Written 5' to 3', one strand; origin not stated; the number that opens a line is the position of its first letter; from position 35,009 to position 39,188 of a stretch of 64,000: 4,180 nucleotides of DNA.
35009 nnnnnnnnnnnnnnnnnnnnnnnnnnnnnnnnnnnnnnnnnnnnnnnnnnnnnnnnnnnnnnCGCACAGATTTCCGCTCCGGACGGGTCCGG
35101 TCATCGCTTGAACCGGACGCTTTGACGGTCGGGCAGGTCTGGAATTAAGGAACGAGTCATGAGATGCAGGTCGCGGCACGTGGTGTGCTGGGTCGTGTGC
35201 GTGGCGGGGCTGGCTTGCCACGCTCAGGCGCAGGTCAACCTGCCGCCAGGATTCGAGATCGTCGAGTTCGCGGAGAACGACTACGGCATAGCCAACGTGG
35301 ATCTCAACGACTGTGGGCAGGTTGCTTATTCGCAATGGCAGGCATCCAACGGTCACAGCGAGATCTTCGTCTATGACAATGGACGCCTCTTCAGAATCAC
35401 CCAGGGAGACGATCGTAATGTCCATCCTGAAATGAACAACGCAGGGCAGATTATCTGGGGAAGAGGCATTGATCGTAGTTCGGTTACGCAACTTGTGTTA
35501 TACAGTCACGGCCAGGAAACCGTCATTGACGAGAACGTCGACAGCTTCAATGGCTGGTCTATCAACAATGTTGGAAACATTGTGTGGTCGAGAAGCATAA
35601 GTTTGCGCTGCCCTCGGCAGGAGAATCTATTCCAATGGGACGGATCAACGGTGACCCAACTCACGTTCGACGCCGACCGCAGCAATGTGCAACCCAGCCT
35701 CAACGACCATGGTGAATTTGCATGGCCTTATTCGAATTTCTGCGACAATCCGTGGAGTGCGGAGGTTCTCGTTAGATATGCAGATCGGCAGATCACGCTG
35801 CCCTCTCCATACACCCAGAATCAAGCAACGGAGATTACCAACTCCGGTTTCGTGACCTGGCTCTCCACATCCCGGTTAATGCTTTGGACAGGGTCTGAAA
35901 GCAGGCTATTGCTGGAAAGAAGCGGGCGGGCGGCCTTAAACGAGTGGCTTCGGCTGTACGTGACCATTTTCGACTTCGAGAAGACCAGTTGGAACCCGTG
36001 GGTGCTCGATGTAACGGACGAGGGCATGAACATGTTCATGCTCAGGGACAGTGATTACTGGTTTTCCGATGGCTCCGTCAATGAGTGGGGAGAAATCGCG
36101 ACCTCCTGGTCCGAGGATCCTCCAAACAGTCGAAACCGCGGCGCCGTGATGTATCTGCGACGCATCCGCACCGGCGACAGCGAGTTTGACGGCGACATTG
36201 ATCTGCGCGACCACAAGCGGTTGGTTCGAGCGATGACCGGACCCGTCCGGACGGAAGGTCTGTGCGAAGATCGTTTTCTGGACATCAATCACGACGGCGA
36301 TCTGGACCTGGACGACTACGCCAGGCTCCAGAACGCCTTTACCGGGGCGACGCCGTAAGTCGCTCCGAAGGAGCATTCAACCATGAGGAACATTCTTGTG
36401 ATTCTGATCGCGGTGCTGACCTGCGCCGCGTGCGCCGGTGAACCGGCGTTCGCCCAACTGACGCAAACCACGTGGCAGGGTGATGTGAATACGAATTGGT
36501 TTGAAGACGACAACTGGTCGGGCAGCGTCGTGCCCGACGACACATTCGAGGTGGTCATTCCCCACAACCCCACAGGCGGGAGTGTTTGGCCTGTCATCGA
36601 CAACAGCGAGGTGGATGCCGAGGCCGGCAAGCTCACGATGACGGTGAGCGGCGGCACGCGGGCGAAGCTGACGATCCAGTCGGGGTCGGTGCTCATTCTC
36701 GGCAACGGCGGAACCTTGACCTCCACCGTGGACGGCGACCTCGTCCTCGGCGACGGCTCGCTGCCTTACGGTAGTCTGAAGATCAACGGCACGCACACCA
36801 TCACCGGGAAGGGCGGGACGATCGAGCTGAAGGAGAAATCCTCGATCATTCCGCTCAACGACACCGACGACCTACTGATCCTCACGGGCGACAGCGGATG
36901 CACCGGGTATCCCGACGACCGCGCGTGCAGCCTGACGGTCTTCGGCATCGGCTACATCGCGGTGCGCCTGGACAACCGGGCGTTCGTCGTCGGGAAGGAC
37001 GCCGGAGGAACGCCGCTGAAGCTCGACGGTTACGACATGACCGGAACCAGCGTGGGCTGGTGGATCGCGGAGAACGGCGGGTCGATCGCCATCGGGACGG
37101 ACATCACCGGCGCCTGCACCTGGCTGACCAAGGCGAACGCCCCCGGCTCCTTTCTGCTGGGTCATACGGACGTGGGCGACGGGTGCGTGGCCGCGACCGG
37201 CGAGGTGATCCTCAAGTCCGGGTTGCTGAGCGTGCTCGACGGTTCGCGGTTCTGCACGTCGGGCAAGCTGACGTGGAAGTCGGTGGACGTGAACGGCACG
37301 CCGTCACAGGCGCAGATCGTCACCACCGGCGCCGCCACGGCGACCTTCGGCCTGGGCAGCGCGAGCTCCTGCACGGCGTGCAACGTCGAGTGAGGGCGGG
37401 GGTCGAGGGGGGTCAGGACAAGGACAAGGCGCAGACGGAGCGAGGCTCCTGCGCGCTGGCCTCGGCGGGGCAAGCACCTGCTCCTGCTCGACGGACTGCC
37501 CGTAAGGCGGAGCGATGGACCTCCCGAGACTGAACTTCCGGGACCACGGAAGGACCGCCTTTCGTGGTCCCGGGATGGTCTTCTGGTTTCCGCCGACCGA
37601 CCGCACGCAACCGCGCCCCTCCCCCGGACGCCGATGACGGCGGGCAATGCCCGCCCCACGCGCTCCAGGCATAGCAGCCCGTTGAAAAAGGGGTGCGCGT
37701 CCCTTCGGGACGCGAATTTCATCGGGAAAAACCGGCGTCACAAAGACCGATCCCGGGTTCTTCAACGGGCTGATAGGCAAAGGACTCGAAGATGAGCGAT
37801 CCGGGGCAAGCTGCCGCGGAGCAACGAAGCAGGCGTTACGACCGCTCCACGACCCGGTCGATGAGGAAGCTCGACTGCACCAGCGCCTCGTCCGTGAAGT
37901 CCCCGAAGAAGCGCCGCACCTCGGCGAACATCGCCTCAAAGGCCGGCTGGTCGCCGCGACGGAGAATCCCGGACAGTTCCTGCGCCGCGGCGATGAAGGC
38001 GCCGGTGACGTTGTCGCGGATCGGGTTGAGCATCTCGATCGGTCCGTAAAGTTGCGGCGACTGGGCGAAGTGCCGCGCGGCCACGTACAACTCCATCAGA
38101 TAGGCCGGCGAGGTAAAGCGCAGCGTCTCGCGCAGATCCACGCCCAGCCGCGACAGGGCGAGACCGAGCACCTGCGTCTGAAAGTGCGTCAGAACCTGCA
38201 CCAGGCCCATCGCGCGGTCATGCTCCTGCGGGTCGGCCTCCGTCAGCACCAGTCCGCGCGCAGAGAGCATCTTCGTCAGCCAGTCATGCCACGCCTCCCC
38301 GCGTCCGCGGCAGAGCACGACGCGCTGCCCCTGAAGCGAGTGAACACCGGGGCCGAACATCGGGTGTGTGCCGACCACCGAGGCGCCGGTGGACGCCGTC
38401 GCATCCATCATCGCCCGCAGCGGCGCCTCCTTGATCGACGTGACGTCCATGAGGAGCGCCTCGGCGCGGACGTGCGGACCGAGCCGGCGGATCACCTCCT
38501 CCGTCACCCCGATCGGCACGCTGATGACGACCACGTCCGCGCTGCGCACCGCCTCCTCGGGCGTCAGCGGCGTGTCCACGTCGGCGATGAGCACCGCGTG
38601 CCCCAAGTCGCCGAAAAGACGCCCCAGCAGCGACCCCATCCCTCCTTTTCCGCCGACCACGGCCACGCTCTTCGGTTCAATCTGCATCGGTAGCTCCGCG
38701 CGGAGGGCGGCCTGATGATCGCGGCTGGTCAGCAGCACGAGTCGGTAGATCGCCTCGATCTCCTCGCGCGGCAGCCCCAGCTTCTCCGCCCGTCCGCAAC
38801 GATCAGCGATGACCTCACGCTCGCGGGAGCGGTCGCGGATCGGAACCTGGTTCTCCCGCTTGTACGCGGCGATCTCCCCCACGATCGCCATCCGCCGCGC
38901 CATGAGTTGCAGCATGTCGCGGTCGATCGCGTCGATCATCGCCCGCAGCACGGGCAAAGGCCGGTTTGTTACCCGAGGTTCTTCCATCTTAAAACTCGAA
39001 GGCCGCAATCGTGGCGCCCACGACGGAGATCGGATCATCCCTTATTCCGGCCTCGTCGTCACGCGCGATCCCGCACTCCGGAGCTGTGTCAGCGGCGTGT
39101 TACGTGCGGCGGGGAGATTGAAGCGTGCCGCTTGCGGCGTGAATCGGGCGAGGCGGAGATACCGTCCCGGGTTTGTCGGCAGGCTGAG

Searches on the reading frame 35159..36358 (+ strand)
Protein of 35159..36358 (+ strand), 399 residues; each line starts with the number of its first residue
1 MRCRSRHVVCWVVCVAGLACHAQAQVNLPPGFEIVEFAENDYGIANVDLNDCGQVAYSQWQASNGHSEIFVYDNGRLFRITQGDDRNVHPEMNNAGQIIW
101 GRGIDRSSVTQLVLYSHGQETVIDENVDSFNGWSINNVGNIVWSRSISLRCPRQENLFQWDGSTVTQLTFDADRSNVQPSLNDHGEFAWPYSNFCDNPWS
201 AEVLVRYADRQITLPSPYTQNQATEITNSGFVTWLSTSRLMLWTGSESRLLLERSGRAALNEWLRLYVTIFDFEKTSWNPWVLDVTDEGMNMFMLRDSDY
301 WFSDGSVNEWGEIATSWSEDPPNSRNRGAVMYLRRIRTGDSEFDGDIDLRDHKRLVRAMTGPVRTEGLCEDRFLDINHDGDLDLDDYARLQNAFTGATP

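Call 13: search_protein_families(library=pfam, proteins=[window:35159-36358:+], max_evalue=0.01)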
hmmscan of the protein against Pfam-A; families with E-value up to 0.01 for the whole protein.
window:35159-36358:+ (399 aa): 1 family
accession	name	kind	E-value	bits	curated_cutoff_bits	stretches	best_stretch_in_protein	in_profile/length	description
PF00404.24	Dockerin_1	-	0.0069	17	22.9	0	339-393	2-55/57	Dockerin type I domain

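Call 53: search_protein_families(library=ncbifam, proteins=[window:35159-36358:+], max_evalue=0.1)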
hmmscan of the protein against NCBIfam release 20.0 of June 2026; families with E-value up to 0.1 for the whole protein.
window:35159-36358:+ (399 aa): 1 family
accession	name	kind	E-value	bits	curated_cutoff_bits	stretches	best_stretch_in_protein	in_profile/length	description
TIGR05002.1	NxxGxxAF_repeat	domain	0.00069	19.5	50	0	89-111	6-28/57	choice-of-anchor tandem repeat NxxGxxAF-containing protein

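Call 88: search_protein_families(library=padloc, proteins=[window:35159-36358:+], max_evalue=0.01)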
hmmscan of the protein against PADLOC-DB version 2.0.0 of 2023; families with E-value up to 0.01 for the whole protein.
window:35159-36358:+ (399 aa): 0 families

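Call 89: search_protein_families(library=phrogs, proteins=[window:35159-36358:+], max_evalue=0.01)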
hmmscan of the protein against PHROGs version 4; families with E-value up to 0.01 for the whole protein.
window:35159-36358:+ (399 aa): 0 families

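Call 90: search_solved_structures(query=window:35159-36358:+, max_evalue=1)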
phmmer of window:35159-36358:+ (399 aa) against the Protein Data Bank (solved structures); distinct sequences matched with E-value up to 1: 13.
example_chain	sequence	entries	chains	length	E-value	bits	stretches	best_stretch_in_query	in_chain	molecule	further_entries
3ox6_A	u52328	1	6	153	0.15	14.3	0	336-391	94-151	Calcium-binding protein 1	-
1ej3_A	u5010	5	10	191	0.32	13.2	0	340-391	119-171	AEQUORIN | Aequorin 2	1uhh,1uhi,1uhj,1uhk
5zab_A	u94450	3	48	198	0.33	13.1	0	340-391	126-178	Aequorin-2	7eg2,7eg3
5fmf_C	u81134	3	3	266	0.45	12.7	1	293-324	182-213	DNA-DIRECTED RNA POLYMERASE II SUBUNIT RPB3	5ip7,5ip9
3j0k_C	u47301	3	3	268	0.46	12.7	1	293-324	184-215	DNA-directed RNA polymerase II 45 kDa polypeptide | DNA-directed RNA polymerase II subunit RPB3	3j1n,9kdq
6i84_C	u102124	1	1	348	0.55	12.4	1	293-324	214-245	DNA-directed RNA polymerase II subunit RPB3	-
7o4i_C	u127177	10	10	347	0.56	12.4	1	293-324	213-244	DNA-directed RNA polymerase II subunit RPB3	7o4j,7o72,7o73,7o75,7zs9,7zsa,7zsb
1i3q_C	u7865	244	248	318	0.57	12.3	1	293-324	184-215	DNA-DIRECTED RNA POLYMERASE II 45KD POLYPEPTIDE | DNA-directed RNA polymerase II, chain RPB3 | DNA-directed RNA polymerase II 45 kDa polypeptide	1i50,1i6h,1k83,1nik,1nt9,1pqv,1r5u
3i4m_C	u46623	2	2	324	0.59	12.3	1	293-324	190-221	DNA-directed RNA polymerase II subunit RPB3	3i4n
3how_C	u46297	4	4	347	0.6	12.3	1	293-324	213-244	DNA-directed RNA polymerase II subunit RPB3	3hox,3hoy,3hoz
1fi5_A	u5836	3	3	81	0.65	12.2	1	336-390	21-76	PROTEIN (TROPONIN C) | Troponin C, slow skeletal and cardiac muscles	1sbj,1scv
1jc2_A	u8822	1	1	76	0.71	12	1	336-391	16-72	TROPONIN C, SKELETAL MUSCLE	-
2kdh_A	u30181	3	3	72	0.94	11.6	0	337-390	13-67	Troponin C, slow skeletal and cardiac muscles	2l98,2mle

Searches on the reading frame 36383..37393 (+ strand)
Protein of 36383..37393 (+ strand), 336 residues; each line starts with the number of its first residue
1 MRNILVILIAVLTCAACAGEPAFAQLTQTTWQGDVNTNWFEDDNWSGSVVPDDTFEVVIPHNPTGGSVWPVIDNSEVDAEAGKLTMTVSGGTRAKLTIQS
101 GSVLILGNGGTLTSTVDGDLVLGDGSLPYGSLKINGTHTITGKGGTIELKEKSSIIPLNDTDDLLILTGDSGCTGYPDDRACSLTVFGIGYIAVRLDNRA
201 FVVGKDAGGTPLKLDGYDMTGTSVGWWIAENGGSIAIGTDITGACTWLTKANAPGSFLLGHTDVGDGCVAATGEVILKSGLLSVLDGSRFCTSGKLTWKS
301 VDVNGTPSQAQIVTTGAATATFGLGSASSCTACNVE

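Call 13: search_protein_families(library=pfam, proteins=[window:36383-37393:+], max_evalue=0.01)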
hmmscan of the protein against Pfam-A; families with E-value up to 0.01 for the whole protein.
window:36383-37393:+ (336 aa): 0 families

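Call 53: search_protein_families(library=ncbifam, proteins=[window:36383-37393:+], max_evalue=0.1)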
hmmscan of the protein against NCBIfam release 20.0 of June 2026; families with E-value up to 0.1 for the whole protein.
window:36383-37393:+ (336 aa): 0 families

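Call 88: search_protein_families(library=padloc, proteins=[window:36383-37393:+], max_evalue=0.01)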
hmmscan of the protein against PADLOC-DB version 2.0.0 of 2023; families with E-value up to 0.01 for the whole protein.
window:36383-37393:+ (336 aa): 0 families

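Call 89: search_protein_families(library=phrogs, proteins=[window:36383-37393:+], max_evalue=0.01)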
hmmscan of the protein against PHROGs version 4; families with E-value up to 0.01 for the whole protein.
window:36383-37393:+ (336 aa): 0 families

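Call 95: find_homologous_proteins(query=window:36383-37393:+, max_evalue=0.001)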
Query window:36383-37393:+ (336 aa): 20 proteins with E <= 0.001 among 5765 candidates.
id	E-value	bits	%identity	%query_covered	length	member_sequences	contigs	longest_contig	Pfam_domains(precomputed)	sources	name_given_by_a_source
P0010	1.1e-207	707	96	100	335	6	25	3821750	-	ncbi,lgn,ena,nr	ncbi:MAG: hypothetical protein KJ057_15470 [Phycisphaerae bacterium]|nr:MAG: hypothetical protein ED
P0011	2.7e-179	614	82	100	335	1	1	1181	-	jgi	jgi:hypothetical protein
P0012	7.4e-150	517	82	89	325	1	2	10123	-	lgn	-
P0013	2.5e-106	374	61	89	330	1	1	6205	-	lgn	-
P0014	6.2e-104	366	58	94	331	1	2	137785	-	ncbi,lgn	-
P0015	1.1e-86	309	52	88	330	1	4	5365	-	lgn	-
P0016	1.2e-83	299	50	93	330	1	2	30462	-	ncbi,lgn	-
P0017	1.1e-77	280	46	99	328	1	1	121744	-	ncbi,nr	ncbi:MAG: hypothetical protein IT449_10245 [Phycisphaerales bacterium]|nr:hypothetical protein [Phyc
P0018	7.8e-70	254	46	99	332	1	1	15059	-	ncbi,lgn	-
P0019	1.3e-66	243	52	65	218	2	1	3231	-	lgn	-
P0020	6.1e-66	241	43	99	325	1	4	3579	-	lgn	-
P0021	2.8e-60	222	41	99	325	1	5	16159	-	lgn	-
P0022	9.1e-60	221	41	99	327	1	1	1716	-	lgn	-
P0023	4.7e-57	212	40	99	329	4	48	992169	-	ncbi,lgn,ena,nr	ncbi:MAG: hypothetical protein KJ057_06420 [Phycisphaerae bacterium]|nr:MAG: hypothetical protein F9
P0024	9.3e-52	194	41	89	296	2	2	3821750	-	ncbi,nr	ncbi:MAG: hypothetical protein HS102_08955 [Planctomycetia bacterium]|nr:MAG: hypothetical protein E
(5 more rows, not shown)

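Call 96: find_encoding_contigs(protein=P0023, flank=4000, max_places=10)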
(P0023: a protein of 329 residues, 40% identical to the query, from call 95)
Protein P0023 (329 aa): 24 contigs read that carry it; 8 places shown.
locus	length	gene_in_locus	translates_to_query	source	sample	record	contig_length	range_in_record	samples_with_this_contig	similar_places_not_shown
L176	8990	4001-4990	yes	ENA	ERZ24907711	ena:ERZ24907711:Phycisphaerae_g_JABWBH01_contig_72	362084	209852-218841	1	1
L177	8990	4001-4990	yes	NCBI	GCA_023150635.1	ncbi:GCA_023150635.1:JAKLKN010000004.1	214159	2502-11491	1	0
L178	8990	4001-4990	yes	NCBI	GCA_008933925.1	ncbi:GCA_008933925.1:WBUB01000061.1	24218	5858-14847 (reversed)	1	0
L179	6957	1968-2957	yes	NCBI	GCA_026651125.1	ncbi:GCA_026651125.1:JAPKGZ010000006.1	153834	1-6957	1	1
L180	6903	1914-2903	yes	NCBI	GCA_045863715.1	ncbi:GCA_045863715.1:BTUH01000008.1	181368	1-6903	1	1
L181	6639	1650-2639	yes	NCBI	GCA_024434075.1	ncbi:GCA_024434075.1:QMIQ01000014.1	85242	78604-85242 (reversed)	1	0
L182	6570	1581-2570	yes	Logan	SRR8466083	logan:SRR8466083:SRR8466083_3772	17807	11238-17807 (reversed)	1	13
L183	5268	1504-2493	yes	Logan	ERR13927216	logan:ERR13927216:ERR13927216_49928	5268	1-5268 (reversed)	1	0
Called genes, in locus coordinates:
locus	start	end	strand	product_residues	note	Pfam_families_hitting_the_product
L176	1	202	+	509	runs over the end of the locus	PF03972:MmgE_PrpD_N, PF19305:MmgE_PrpD_C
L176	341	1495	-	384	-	PF03415:Peptidase_C11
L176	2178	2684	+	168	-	-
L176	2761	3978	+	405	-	-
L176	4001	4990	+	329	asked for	-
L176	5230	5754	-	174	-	-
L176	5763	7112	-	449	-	PF13506:Glyco_transf_21, PF00535:Glycos_transf_2, PF10111:Glyco_tranf_2_2, PF13641:Glyco_tranf_2_3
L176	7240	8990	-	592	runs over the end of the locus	PF03979:Sigma70_r1_1, PF00140:Sigma70_r1_2, PF04542:Sigma70_r2, PF04539:Sigma70_r3, PF04545:Sigma70_r4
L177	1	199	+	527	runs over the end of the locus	PF03972:MmgE_PrpD_N, PF19305:MmgE_PrpD_C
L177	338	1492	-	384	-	PF03415:Peptidase_C11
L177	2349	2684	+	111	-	-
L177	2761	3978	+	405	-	-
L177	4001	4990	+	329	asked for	-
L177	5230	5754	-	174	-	-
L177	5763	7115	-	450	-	PF13506:Glyco_transf_21, PF00535:Glycos_transf_2, PF10111:Glyco_tranf_2_2, PF13641:Glyco_tranf_2_3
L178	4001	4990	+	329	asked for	-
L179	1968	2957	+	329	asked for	-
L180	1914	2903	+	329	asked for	-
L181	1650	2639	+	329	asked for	-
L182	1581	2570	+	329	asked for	-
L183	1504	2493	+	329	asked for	-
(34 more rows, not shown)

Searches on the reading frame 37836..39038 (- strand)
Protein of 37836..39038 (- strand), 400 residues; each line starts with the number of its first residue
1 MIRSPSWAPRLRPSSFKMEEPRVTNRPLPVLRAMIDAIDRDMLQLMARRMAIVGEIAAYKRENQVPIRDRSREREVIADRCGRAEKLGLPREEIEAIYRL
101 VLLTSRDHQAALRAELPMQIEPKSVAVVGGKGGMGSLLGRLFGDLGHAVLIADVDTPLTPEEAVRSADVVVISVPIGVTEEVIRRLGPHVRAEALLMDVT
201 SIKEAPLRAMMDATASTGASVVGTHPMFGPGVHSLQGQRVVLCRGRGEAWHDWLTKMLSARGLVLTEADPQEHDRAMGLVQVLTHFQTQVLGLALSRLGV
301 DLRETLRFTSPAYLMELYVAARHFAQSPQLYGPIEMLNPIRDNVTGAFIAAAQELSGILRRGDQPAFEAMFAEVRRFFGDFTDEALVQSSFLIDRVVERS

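Call 13: search_protein_families(library=pfam, proteins=[window:37836-39038:-], max_evalue=0.01)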
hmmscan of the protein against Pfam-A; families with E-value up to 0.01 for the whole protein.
window:37836-39038:- (400 aa): 5 families
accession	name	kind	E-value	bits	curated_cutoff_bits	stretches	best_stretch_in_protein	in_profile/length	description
PF01817.26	CM_2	-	5.7e-22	78.2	27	1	31-109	1-79/80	Chorismate mutase type II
PF02153.23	PDH_N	-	9e-21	74.4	26.5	1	160-246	39-131/154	Prephenate dehydrogenase, nucleotide-binding domain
PF20463.3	PDH_C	-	1e-11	45.5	22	1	269-372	1-101/102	Prephenate dehydrogenase, dimerization domain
PF03446.21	NAD_binding_2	-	0.00012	22.5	21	1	158-252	47-144/161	NAD binding domain of 6-phosphogluconate dehydrogenase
PF03807.23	F420_oxidored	-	0.0005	21.1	21.6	1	158-200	51-92/94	NADP oxidoreductase coenzyme F420-dependent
